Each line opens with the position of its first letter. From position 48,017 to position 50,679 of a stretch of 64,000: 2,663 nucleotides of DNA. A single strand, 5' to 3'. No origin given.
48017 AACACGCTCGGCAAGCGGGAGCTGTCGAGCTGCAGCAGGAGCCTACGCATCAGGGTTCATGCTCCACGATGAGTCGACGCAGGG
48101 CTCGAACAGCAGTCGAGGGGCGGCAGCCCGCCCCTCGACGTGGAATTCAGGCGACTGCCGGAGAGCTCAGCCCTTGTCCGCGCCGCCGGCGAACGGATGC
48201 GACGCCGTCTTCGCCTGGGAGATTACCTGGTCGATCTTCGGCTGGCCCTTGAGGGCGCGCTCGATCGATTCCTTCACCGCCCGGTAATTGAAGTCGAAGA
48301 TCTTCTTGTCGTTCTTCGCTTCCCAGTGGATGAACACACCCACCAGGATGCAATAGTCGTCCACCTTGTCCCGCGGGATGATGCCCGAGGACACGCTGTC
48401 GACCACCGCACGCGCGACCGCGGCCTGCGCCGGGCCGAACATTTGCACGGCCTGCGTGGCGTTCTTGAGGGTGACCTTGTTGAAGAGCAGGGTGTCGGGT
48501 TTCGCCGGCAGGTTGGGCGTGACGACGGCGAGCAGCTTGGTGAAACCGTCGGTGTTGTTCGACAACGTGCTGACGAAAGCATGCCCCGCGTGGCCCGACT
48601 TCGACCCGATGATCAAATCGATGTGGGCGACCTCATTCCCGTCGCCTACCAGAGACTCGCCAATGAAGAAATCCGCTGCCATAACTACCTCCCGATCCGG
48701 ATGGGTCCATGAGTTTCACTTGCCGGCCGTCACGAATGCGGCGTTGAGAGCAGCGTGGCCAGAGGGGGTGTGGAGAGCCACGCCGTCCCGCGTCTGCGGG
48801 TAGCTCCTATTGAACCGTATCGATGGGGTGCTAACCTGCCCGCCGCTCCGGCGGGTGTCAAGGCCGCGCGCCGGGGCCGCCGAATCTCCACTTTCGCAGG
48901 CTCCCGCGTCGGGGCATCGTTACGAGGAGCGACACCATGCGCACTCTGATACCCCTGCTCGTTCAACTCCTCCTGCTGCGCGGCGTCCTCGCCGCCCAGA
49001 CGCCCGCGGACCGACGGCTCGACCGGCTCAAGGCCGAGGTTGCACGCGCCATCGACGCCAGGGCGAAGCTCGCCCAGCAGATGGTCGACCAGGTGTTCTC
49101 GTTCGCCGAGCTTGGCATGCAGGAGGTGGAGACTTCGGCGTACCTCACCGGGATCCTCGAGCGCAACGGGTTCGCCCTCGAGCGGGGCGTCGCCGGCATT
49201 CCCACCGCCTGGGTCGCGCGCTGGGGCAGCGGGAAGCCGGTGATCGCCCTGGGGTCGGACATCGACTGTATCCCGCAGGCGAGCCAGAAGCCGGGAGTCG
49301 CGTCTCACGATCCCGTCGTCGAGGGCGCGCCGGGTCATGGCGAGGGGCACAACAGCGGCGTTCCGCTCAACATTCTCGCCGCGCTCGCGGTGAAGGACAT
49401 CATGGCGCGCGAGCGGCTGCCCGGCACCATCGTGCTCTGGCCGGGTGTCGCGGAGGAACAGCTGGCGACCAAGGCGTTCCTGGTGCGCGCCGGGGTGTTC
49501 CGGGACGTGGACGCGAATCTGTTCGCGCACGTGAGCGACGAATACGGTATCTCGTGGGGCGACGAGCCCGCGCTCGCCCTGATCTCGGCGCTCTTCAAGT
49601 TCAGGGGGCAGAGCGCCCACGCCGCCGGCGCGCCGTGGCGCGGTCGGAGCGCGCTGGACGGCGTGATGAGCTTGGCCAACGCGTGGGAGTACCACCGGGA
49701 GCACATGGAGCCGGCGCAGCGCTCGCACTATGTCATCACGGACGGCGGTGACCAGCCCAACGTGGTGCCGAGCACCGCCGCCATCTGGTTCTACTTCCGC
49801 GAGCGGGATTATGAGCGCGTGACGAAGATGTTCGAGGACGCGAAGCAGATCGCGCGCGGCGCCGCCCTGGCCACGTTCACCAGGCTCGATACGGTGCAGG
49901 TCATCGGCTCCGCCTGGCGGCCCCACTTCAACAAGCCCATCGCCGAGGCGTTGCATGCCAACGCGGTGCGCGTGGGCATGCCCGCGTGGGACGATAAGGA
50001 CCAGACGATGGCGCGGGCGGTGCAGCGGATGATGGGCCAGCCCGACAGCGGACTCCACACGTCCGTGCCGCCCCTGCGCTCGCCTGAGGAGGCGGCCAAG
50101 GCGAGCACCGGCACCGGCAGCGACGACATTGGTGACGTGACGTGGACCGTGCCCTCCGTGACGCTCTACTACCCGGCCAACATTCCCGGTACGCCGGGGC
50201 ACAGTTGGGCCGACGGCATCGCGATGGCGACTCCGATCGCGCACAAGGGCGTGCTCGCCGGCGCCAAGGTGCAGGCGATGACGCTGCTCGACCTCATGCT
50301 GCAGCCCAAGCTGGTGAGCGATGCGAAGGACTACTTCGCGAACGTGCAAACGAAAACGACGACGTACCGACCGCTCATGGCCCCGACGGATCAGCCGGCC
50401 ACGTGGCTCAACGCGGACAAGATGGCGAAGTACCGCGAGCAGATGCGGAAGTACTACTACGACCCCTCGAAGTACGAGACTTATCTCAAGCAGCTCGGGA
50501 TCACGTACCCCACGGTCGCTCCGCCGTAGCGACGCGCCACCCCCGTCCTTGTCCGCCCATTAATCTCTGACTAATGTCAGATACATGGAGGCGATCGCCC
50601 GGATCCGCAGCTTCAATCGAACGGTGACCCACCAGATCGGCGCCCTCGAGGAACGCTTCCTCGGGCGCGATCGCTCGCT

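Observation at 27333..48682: Contiguous ~21-kb H4MPT/methanofuran formaldehyde-oxidation and cofactor-biosynthesis island fused to the xox cassette near the replication origin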

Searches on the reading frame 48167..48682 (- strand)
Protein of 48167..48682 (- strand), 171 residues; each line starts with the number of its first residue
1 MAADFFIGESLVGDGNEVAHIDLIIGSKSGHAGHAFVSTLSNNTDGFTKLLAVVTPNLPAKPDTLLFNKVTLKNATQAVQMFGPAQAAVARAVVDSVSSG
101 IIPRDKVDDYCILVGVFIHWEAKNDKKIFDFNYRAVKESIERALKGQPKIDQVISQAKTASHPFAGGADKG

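Call 5: find_encoding_contigs(protein=window:48167-48682:-, flank=10000, max_places=6)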
Protein window:48167-48682:- (171 aa): 22 contigs read that carry it; 6 places shown.
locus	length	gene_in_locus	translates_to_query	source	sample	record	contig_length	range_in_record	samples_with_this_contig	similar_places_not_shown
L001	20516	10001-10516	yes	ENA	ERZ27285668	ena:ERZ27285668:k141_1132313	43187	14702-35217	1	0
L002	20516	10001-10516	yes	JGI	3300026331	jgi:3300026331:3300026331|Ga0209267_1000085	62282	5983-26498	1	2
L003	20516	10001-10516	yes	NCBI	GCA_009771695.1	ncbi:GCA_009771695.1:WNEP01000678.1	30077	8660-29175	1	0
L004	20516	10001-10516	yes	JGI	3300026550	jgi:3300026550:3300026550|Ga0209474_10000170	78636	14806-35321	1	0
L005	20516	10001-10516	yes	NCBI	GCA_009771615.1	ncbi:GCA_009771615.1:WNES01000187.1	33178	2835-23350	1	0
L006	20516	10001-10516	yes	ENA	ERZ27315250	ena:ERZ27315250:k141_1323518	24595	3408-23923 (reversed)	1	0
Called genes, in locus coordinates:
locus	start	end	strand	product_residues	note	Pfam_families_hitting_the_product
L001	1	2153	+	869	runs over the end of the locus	PF01624:MutS_I, PF05188:MutS_II, PF05192:MutS_III, PF05190:MutS_IV, PF00488:MutS_V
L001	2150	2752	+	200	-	PF03544:TonB_C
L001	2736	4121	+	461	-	PF00291:PALP, PF00571:CBS (weak)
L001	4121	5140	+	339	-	PF01820:Dala_Dala_lig_N, PF02222:ATP-grasp (weak), PF02786:CPSase_L_D2 (weak), PF07478:Dala_Dala_lig_C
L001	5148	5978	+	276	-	PF01694:Rhomboid, PF20216:DUF6576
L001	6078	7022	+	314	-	PF10026:DUF2268 (faint)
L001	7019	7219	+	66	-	-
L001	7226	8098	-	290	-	PF12802:MarR_2, PF01047:MarR (weak), PF00583:Acetyltransf_1, PF13673:Acetyltransf_10, PF13508:Acetyltransf_7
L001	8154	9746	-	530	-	PF07687:M20_dimer (weak)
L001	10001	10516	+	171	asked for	PF08714:Fae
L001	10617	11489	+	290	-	PF09176:Mpt_N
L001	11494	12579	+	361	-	PF07318:DUF1464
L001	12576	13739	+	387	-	PF02655:ATP-grasp_3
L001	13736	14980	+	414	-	-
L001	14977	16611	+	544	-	PF07969:Amidohydro_3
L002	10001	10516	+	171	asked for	PF08714:Fae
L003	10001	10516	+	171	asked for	PF08714:Fae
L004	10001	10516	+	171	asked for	PF08714:Fae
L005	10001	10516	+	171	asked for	PF08714:Fae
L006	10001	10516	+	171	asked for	PF08714:Fae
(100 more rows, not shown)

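Call 16: search_protein_families(library=ncbifam, proteins=[window:48167-48682:-], max_evalue=0.00001)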
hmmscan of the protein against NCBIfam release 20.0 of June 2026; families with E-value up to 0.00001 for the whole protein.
window:48167-48682:- (171 aa): 2 families
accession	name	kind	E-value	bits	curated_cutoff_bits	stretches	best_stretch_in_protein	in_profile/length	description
TIGR03126.1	one_C_fae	equivalog_domain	4.6e-73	244.6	118.05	1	6-164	2-160/160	formaldehyde-activating enzyme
NF009833.0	PRK13307.1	equivalog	6.9e-52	176.6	274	1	5-166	2-163/392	bifunctional 5,6,7,8-tetrahydromethanopterin hydro-lyase/3-hexulose-6-phosphate synthase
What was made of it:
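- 48167..48682 (-): fae, formaldehyde-activating enzyme (171 aa); first gene of the block. TIGR03126 245 bits, cut-off 118 (call 16).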

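Call 40: search_solved_structures(query=window:48167-48682:-, max_evalue=0.001, show_alignments=1)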
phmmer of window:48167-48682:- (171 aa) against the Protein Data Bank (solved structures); distinct sequences matched with E-value up to 0.001: 2.
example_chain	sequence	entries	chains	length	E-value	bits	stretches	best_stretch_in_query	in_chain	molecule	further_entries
1y5y_A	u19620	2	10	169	6.1e-62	211.8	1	7-167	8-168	Formaldehyde-activating enzyme fae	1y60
8ub7_B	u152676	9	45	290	2.9e-61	209.6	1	7-167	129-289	Avd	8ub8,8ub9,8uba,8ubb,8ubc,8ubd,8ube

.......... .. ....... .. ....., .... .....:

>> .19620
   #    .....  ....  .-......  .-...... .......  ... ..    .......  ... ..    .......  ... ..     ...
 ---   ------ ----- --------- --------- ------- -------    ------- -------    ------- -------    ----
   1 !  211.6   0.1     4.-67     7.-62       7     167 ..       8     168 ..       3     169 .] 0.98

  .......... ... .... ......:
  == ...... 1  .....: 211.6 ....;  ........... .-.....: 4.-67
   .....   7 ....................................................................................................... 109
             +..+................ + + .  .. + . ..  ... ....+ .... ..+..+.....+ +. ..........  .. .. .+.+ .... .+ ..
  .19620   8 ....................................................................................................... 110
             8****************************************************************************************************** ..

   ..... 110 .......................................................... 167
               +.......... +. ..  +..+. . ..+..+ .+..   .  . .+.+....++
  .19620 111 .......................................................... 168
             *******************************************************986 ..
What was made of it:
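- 48167..48682 (-): 212 bits to M. extorquens Fae 1Y5Y over the full length (call 40).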

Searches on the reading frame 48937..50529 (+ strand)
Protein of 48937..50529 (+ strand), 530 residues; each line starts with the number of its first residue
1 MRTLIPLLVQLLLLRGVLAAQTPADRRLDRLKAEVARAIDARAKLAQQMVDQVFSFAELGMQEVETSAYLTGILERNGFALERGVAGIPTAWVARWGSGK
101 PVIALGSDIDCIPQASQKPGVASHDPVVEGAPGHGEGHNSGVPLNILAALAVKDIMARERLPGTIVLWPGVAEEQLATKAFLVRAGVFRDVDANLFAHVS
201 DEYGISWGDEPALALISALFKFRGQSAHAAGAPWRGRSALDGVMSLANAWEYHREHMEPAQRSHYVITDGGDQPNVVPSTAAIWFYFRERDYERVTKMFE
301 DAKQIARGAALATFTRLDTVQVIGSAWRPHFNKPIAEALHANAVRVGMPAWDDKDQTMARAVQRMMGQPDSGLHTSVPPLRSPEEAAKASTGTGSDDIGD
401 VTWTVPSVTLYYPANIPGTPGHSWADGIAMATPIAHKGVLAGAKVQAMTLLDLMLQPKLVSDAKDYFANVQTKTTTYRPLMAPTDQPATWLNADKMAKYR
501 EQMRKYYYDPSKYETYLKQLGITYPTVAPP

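Call 16: search_protein_families(library=ncbifam, proteins=[window:48937-50529:+], max_evalue=0.00001)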
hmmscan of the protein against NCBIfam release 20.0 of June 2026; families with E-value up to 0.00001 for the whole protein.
window:48937-50529:+ (530 aa): 4 families
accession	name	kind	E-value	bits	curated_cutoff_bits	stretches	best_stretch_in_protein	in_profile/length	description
TIGR01891.1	amidohydrolases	subfamily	4.7e-48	164.2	153.75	1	48-420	3-346/366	amidohydrolase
NF040868.1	carboxypep_CpsA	equivalog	1.2e-09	37.4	500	1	52-312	21-285/391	carboxypeptidase CpsA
NF006365.0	PRK08588.1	subfamily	2.6e-07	30.3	289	1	47-294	10-266/383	succinyl-diaminopimelate desuccinylase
NF006771.0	PRK09290.1-5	subfamily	5.4e-06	25.1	399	0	215-349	215-350/413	allantoate amidohydrolase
